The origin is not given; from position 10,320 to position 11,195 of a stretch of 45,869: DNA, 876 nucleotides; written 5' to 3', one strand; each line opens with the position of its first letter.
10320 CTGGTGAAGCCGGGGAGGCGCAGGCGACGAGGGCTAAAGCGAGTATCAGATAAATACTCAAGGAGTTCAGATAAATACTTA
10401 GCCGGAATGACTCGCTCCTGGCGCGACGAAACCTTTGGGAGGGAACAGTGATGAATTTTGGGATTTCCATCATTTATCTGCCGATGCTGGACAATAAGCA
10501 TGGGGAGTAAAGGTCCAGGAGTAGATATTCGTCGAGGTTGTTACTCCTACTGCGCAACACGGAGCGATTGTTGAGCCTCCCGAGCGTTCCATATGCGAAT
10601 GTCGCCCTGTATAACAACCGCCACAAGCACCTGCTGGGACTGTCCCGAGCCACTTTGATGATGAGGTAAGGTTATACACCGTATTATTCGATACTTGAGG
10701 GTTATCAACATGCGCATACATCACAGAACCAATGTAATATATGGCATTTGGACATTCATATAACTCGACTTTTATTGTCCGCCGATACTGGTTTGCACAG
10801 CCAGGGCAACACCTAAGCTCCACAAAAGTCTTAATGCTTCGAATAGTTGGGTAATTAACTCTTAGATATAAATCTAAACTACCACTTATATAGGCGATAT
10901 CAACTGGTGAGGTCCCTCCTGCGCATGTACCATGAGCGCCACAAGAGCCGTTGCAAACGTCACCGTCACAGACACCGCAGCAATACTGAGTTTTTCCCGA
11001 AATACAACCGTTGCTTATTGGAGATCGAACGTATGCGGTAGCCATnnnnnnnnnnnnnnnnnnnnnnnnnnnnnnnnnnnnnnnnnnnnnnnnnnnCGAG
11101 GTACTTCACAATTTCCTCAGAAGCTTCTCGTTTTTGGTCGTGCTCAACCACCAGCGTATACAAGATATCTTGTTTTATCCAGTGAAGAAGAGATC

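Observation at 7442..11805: MauE/DoxX with a MauD-like stub, next to a beta-propeller lipoprotein, a signal-less 16-Cys LytM-like protein and a Tat-signal protein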

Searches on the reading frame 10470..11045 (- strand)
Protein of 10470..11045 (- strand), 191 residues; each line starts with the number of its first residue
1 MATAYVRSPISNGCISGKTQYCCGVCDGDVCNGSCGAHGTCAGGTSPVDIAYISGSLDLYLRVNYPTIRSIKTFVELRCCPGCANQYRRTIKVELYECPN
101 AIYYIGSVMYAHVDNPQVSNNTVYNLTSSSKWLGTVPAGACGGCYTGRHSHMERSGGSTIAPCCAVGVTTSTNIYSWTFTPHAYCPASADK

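Call 3: search_protein_families(library=pfam, max_evalue=0.1, proteins=[window:10470-11045:-])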
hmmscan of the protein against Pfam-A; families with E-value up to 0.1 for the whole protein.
window:10470-11045:- (191 aa): 0 families

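Call 4: search_protein_families(library=ncbifam, max_evalue=0.1, proteins=[window:10470-11045:-])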
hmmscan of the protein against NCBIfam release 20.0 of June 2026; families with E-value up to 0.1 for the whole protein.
window:10470-11045:- (191 aa): 0 families

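Call 7: find_homologous_proteins(query=window:10470-11045:-, max_evalue=0.001)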
Query window:10470-11045:- (191 aa): 34 proteins with E <= 0.001 among 67 candidates.
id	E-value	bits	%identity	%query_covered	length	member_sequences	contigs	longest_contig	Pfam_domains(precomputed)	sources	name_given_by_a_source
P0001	5.8e-127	439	99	100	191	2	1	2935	-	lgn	-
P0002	1.9e-99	350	82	100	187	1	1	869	-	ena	-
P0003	9.2e-90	318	73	100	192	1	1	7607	-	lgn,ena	-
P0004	9.6e-83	295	75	99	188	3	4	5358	-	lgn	-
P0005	4.6e-82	293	77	86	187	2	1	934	-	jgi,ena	-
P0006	1.5e-77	278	68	98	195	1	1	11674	-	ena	-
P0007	1.6e-73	265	67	97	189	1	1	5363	-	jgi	jgi:hypothetical protein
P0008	7.1e-70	253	62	100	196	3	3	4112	-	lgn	-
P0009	3.9e-63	231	60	100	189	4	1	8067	-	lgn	-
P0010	2.6e-61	225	61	97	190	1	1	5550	-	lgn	-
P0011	1.8e-59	219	59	98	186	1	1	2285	-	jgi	jgi:hypothetical protein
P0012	2.3e-59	219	60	98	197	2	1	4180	-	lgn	-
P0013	7.7e-58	214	62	94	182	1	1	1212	-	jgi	jgi:hypothetical protein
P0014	1.7e-57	213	59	93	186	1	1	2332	-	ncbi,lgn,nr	ncbi:MAG: hypothetical protein Q8M94_03020 [Ignavibacteria bacterium]|nr:hypothetical protein [Ignav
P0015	2.7e-56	209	59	98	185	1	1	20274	-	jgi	jgi:hypothetical protein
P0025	4.4e-48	182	51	97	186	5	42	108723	-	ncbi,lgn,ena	-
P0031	1.6e-32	131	46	95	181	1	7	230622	-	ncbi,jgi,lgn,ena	-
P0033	1.7e-28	118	46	91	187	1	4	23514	-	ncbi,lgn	-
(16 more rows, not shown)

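Call 8: search_solved_structures(query=window:10470-11045:-, max_evalue=10, show_alignments=3)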
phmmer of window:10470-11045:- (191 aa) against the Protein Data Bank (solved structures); distinct sequences matched with E-value up to 10: 11.
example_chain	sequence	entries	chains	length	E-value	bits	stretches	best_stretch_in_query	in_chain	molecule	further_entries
3mwn_A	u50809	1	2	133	0.43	13.7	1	40-78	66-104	PHYCOERYTHRIN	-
2vjh_A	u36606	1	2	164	0.55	13.4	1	41-78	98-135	PHYCOERYTHRIN ALPHA CHAIN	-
1b8d_A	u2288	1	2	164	0.76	12.9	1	39-77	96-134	PROTEIN (RHODOPHYTAN PHYCOERYTHRIN (ALPHA CHAIN))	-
1eyx_A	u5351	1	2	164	0.79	12.9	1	37-78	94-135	R-PHYCOERYTHRIN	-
8u0f_B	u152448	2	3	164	0.84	12.8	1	38-78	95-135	Bacterial fluorescent protein alpha | Fluorescent protein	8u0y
5y6p_e2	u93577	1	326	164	0.86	12.7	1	15-78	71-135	R-phycoerythrin alpha chain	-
1lia_A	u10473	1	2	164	0.91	12.7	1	40-78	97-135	R-PHYCOERYTHRIN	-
5b13_A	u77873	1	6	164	1.1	12.4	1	17-77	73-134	Phycoerythrin alpha subunit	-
6brs_A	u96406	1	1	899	2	11.5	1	151-189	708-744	Putative zinc protease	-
6b05_A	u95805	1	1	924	2.1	11.5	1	151-189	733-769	Putative zinc protease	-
6b03_A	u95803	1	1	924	2.1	11.5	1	151-189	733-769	Putative zinc protease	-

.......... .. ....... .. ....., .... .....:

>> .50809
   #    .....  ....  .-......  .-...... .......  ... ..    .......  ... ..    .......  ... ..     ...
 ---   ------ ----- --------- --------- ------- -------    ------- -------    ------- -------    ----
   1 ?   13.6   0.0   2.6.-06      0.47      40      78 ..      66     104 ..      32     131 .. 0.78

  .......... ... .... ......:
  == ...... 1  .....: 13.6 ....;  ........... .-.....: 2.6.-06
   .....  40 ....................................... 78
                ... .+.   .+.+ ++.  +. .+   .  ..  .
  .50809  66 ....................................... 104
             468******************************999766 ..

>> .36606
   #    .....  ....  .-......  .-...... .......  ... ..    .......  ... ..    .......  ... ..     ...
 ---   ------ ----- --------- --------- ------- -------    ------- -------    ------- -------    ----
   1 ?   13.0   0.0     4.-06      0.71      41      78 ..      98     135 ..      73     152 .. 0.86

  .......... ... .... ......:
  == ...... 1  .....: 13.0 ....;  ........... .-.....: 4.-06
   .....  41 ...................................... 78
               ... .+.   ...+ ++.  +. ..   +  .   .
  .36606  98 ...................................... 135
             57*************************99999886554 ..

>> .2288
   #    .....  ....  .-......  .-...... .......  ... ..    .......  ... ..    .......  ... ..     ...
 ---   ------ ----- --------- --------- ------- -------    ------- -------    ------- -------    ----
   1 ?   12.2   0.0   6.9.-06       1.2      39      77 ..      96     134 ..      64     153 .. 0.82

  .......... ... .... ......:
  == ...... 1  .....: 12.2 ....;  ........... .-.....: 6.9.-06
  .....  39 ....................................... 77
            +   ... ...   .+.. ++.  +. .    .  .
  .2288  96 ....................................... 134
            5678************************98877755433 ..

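Call 13: find_encoding_contigs(protein=P0031, flank=8000, max_places=3)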
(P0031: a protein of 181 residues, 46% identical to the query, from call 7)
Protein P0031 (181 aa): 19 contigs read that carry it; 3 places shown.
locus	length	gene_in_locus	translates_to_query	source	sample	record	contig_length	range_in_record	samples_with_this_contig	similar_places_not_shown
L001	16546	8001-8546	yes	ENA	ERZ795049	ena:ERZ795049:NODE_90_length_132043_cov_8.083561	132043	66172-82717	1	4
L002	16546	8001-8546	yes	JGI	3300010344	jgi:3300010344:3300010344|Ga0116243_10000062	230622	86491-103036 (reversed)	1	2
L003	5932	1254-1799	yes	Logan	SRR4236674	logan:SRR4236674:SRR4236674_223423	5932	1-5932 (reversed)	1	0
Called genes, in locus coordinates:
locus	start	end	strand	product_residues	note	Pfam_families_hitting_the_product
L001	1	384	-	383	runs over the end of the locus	-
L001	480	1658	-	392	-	PF13439:Glyco_transf_4, PF13477:Glyco_trans_4_2 (weak), PF13579:Glyco_trans_4_4, PF00534:Glycos_transf_1, PF13692:Glyco_trans_1_4, PF13524:Glyco_trans_1_2 (weak)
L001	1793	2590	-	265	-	PF04909:Amidohydro_2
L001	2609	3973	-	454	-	PF01593:Amino_oxidase, PF13450:NAD_binding_8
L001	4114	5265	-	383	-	PF13692:Glyco_trans_1_4, PF13524:Glyco_trans_1_2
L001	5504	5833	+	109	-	PF02922:CBM_48 (weak), PF16561:AMPK1_CBM (weak)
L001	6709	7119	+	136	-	PF08281:Sigma70_r4_2, PF00196:GerE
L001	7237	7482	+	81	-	-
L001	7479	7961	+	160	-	-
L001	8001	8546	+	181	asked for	-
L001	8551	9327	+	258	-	-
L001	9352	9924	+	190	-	PF07291:MauE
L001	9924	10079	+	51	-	-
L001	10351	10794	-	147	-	PF00011:HSP20, PF17886:ArsA_HSP20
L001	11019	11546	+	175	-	PF01025:GrpE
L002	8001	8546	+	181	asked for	-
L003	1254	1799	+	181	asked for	-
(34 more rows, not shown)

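Call 14: find_encoding_contigs(protein=P0025, flank=7000, max_places=2)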
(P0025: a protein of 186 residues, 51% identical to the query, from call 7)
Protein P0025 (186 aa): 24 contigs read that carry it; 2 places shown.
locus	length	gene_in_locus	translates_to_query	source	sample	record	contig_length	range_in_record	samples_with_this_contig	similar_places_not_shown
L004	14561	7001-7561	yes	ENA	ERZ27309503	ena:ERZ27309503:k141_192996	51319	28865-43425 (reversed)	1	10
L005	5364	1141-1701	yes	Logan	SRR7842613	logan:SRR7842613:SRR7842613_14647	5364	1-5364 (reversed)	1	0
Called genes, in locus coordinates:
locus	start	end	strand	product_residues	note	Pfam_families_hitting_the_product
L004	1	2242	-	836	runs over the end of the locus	PF13620:CarboxypepD_reg, PF22612:GH113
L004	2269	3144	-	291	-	PF00902:TatC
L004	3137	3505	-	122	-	PF02416:TatA_B_E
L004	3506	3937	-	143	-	PF01029:NusB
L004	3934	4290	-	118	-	PF03780:Asp23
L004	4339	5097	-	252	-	PF00106:adh_short, PF08659:KR, PF13561:adh_short_C2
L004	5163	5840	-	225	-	PF07314:Lit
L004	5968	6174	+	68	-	PF00196:GerE, PF08281:Sigma70_r4_2 (weak)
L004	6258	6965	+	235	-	-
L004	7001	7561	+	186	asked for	-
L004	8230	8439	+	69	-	-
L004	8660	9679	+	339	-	-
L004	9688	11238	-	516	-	PF01564:Spermine_synth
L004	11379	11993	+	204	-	PF04299:FMN_bind_2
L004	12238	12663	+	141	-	-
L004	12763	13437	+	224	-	PF01386:Ribosomal_L25p, PF14693:Ribosomal_TL5_C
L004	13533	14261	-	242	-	PF00293:NUDIX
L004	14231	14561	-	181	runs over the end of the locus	-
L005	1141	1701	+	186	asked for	-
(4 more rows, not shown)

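Call 15: find_encoding_contigs(protein=P0033, flank=7000, max_places=2)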
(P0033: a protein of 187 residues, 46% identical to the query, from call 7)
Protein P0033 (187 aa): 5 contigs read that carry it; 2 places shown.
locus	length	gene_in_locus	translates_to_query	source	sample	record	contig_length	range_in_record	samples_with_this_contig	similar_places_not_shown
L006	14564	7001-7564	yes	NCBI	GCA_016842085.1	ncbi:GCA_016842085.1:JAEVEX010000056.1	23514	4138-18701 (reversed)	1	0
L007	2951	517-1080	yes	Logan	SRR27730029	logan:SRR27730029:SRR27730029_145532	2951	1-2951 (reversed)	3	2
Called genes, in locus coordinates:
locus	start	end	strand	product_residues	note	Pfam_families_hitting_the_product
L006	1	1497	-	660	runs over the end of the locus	-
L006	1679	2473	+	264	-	PF00486:Trans_reg_C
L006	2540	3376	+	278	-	-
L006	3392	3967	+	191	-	-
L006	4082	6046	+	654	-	PF24796:WDR55 (faint), PF26550:Tricorn_2nd (faint), PF24780:WD40_MABP1-WDR62_1st (faint), PF24817:WD40_WDHD1_1st (faint), PF25173:Beta-prop_WDR3_1st (faint), PF23381:Beta-prop_IFT122_1st (weak), PF25174:Beta-prop_THOC3, PF23414:Beta-prop_EML_2 (weak), +8 more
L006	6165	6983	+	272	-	-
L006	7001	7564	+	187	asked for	-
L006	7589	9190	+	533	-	-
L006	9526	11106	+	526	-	-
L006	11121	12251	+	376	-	-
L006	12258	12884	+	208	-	-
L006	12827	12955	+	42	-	-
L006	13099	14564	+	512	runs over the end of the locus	-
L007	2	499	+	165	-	?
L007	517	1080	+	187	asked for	-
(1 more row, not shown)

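Call 18: predict_structure(alignment_id=A2)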
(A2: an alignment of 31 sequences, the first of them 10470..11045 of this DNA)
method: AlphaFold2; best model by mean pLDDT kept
length: 191 residues; sequences in the alignment: 31
mean_pLDDT: 95.7   pTM: 0.90
mean pLDDT of the five models: 95.7, 95.6, 95.6, 95.6, 95.4
residues with pLDDT >= 90: 180; 70-90: 9; 50-70: 2; < 50: 0
segments of 3 or more residues with pLDDT < 50: none
pLDDT, mean of each block of 10 residues (from residue 1): 97 97 92 95 95 96 98 97 97 98 98 98 98 97 92 97 97 98 86 51
secondary structure, 60 per line:
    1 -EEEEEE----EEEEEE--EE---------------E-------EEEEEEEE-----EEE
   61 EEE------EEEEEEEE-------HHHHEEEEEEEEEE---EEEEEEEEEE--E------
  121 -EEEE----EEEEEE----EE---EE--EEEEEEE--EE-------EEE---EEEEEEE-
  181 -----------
elements in order: E2-7 E12-17 E45-52 E58-63 E70-77 H85-88 E89-98 E102-111 E122-125 E130-135 E149-155 E167-169 E173-179

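Call 20: fold_search(model_id=the predicted structure, library=pdb)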
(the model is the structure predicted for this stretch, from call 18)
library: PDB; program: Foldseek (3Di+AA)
matches with E <= 10: 278; with E <= 0.001: 0
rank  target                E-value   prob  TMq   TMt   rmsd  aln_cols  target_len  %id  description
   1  2gu1                  1.2e-02  1.00  0.42  0.27   7.2       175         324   14  Crystal structure of a zinc containing peptidase from vibrio cholerae (released 2006-07-04)
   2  3it5_E                2.0e-02  0.98  0.36  0.38   6.7       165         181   18  Crystal Structure of the LasA Virulence Factor from Pseudomonas aeruginosa (released 2009-11-17)
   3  3it5_G                2.5e-02  0.89  0.37  0.38   8.1       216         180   15  Crystal Structure of the LasA Virulence Factor from Pseudomonas aeruginosa (released 2009-11-17)
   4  3it5_B                5.2e-02  0.96  0.37  0.39   6.7       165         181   18  Crystal Structure of the LasA Virulence Factor from Pseudomonas aeruginosa (released 2009-11-17)
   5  8af1                  5.5e-02  0.89  0.32  0.34   7.8       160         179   13  Beta-Lytic Protease from Lysobacter capsici (released 2023-08-16)
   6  5kqb_MODEL_1_A        6.8e-02  0.94  0.33  0.41   5.6       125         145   18  Identification and structural characterization of LytU (released 2017-08-02)
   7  6u2a                  7.1e-02  0.95  0.41  0.25   6.6       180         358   14  ShyA endopeptidase from Vibrio cholera (open form) (released 2020-05-27)
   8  3it5_A                7.9e-02  0.84  0.35  0.36   8.3       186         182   14  Crystal Structure of the LasA Virulence Factor from Pseudomonas aeruginosa (released 2009-11-17)
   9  5j1m_D                1.0e-01  0.98  0.34  0.37   4.2       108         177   16  Crystal structure of Csd1-Csd2 dimer II (released 2016-10-19)
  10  6ik4                  1.0e-01  0.85  0.36  0.39   8.7       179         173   12  A Novel M23 Metalloprotease Pseudoalterin from Deep-sea (released 2019-10-16)
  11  6ue4_B                1.1e-01  0.92  0.41  0.24   7.3       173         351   15  ShyA Endopeptidase from Vibrio cholerae (Closed form) (released 2020-05-27)
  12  5j1l_C                1.1e-01  0.69  0.30  0.34   9.0       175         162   12  Crystal structure of Csd1-Csd2 dimer I (released 2016-10-19)
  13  5j1m_C                1.5e-01  0.92  0.31  0.37   5.4       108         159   17  Crystal structure of Csd1-Csd2 dimer II (released 2016-10-19)
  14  4qpb_A                1.5e-01  0.66  0.32  0.42   9.7       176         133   16  Catalytic domain of the antimicrobial peptidase lysostaphin from Staphylococcus simulans crystallized in the absence o (released 2014-07-09)
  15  2b13_A                1.9e-01  0.93  0.34  0.48   5.4       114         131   16  Truncated S. aureus LytM, P41 crystal form (released 2006-01-10)
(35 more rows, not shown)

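Call 25: search_solved_structures(query=A2, max_evalue=10, show_alignments=3)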
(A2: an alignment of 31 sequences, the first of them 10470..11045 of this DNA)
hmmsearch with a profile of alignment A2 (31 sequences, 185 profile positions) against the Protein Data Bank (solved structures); distinct sequences matched with E-value up to 10: 0.

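Call 27: find_related_loci(query=A2, collection=genome_contigs, flank=8000)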
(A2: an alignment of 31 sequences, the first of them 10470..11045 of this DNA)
Query A2 (191 aa) in genome_contigs; peptide patterns used: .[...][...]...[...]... (x = any residue, [..] = any of these).
9 stretches matched a pattern; 6 encode a relative of the query (tblastn E <= 1e-3); 6 distinct loci.
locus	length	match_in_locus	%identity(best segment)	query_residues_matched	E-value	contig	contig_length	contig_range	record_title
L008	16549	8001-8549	51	1-186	8e-54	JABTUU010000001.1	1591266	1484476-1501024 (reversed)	MAG: Anaerolineales bacterium isolate H5_CFX6 seq001, whole genome shotgun sequence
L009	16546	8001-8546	50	1-180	3e-46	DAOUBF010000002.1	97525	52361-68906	MAG TPA_asm: Anaerolineae bacterium isolate H68_711 k101_358124, whole genome shotgun sequence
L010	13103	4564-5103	45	3-186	3e-41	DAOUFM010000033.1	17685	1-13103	MAG TPA_asm: Anaerolineaceae bacterium isolate R115_23 k127_83498, whole genome shotgun sequence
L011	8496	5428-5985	44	1-188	3e-39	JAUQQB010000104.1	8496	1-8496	MAG: Chloroflexota bacterium isolate JZ-3.bins.34.201901 NODE_8427_length_8496_cov_3.503047, whole genome shotgun sequen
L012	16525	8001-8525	46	1-174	2e-34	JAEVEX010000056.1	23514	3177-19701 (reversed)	MAG: Candidatus Thermoflexus tengchongensis isolate QQ.bin.20 NODE_2931_length_23514_cov_8.64861, whole genome shotgun s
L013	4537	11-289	35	104-180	2e-9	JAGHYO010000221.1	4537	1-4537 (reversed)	MAG: Thermoflexus sp. isolate 629H.11 NODE_2988_length_4537_cov_4.769746, whole genome shotgun sequence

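Call 30: search_protein_families(library=pfam, max_evalue=0.1, proteins=[L009:8665-10248:+, L009:10226-10675:+, L009:10891-11514:+, L009:11545-12834:+, L009:6946-7953:+, L009:10672-10881:+])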
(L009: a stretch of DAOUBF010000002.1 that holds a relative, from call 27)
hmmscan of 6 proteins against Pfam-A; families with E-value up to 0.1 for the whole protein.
L009:8665-10248:+ (527 aa): 1 family
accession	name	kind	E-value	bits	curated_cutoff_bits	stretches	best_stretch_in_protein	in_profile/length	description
PF24681.1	Kelch_KLHDC2_KLHL20_DRC7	-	0.065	13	50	0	231-269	179-217/221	KLHDC2/KLHL20/DRC7 Kelch-repeats domain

L009:10226-10675:+ (149 aa): 1 family
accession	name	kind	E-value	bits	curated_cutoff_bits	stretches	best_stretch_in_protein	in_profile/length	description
PF02975.19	Me-amine-dh_L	-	1.5e-08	35.5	25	1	42-133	10-109/113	Methylamine dehydrogenase, L chain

L009:10891-11514:+ (207 aa): 1 family
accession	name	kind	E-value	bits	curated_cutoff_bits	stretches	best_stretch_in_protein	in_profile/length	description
PF13386.12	DsbD_2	-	0.00017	21.9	24.9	1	22-165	35-179/199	Cytochrome C biogenesis protein transmembrane region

L009:11545-12834:+ (429 aa): 5 families
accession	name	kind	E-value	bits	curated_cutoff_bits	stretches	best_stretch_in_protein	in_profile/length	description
PF25174.1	Beta-prop_THOC3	-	3.6e-06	26.6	305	1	228-351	52-163/272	THOC3 beta-propeller domain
PF06433.17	Me-amine-dh_H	-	3.6e-05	23.3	21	1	81-190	8-108/343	Methylamine dehydrogenase heavy chain (MADH)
PF07676.18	PD40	-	0.0004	20.7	20.9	0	271-280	15-24/38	WD40-like Beta Propeller Repeat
PF02239.22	Cytochrom_D1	-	0.0018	17.3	25.5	0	272-309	43-80/368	Cytochrome D1 heme domain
PF18975.6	DUF5711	-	0.02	14.6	26.3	0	106-128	137-159/344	Family of unknown function (DUF5711)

L009:6946-7953:+ (335 aa): 1 family
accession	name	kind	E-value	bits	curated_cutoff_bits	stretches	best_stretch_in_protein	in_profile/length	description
PF24263.1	DUF7464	-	0.098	12.6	27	0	188-205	5-22/61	Domain of unknown function (DUF7464)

L009:10672-10881:+ (69 aa): 0 families

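Call 38: search_protein_families(library=pfam, alignment_id=A2, max_evalue=10)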
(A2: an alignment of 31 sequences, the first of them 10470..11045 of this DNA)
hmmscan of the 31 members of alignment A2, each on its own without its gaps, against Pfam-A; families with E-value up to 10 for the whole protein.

A. member 1, window:10470-11045:- (191 aa): 0 families

B. families by the number of members that match (of 31 scanned): 2 families
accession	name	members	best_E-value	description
PF07546.18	EMI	1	0.021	EMI domain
PF15967.10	Nucleoporin_FG2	1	0.077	Nucleoporin FG repeated region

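Call 39: search_protein_representatives(alignment_id=A2)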
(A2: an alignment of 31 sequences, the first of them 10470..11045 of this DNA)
Query: 31 sequences, 185 profile positions. Proteins with E-value up to 0.001 (for the whole library): 222; up to 1e-10: 135; up to 1e-30: 19. The best 150 are listed.
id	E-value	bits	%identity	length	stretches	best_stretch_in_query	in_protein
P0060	5.4e-65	234.8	-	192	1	1-183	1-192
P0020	1.5e-59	217.0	-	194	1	46-184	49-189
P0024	3.9e-59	215.7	-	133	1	56-184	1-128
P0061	2.5e-58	213.1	-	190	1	1-184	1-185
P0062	2.2e-53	197.0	-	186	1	1-178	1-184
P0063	2.9e-53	196.6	-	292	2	1-176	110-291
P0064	6.4e-50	185.7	-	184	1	2-181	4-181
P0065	5.6e-47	176.1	-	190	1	1-175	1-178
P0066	1.2e-45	171.7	-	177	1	2-184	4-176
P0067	4.1e-44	166.7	-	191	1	2-184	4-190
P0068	9.5e-44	165.5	-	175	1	2-183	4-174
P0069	2.1e-43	164.4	-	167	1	32-177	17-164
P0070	5.4e-42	159.8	-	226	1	3-182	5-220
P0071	6.2e-42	159.6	-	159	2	1-129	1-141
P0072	1.1e-41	158.8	-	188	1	2-184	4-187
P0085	3.7e-24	101.7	-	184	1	1-182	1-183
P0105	2.1e-18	82.9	-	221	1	3-174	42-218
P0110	1.2e-17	80.4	-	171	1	1-176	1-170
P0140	5.7e-15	71.7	-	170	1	1-168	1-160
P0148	2.4e-14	69.7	-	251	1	5-177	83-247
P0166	9.0e-13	64.6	-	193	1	1-176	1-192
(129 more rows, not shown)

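Call 52: find_encoding_contigs(protein=P0110, flank=6000, max_places=3)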
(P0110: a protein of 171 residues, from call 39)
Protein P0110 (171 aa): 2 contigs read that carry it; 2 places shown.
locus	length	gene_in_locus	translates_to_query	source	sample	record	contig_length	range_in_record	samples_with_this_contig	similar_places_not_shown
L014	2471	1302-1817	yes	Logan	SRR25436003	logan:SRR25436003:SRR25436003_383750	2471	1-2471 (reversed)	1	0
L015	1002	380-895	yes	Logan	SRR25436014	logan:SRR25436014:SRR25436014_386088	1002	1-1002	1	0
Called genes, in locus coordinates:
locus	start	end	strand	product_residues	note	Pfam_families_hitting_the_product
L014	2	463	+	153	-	?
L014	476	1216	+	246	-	-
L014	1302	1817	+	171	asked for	-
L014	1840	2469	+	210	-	?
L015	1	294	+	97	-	?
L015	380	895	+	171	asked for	-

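Call 57: find_encoding_contigs(protein=P0105, flank=6000, max_places=3)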
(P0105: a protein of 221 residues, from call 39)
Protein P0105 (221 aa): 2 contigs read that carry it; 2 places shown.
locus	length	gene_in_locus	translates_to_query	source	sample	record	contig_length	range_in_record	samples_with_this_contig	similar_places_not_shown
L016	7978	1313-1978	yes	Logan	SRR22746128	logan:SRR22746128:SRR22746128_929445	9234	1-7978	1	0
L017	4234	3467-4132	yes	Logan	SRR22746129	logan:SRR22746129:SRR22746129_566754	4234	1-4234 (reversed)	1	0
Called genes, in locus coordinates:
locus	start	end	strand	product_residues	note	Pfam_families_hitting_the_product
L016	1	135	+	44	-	?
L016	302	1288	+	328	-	PF18962:Por_Secre_tail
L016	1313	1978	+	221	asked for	-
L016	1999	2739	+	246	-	PF13529:Peptidase_C39_2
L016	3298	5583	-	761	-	PF13426:PAS_9, PF08447:PAS_3, PF00989:PAS, PF08448:PAS_4, PF13426:PAS_9, PF13596:PAS_10, PF00989:PAS, PF08448:PAS_4, +7 more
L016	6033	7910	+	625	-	PF07228:SpoIIE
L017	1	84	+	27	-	?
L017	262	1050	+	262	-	-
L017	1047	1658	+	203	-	-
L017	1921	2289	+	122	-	-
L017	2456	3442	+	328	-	PF18962:Por_Secre_tail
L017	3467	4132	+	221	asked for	-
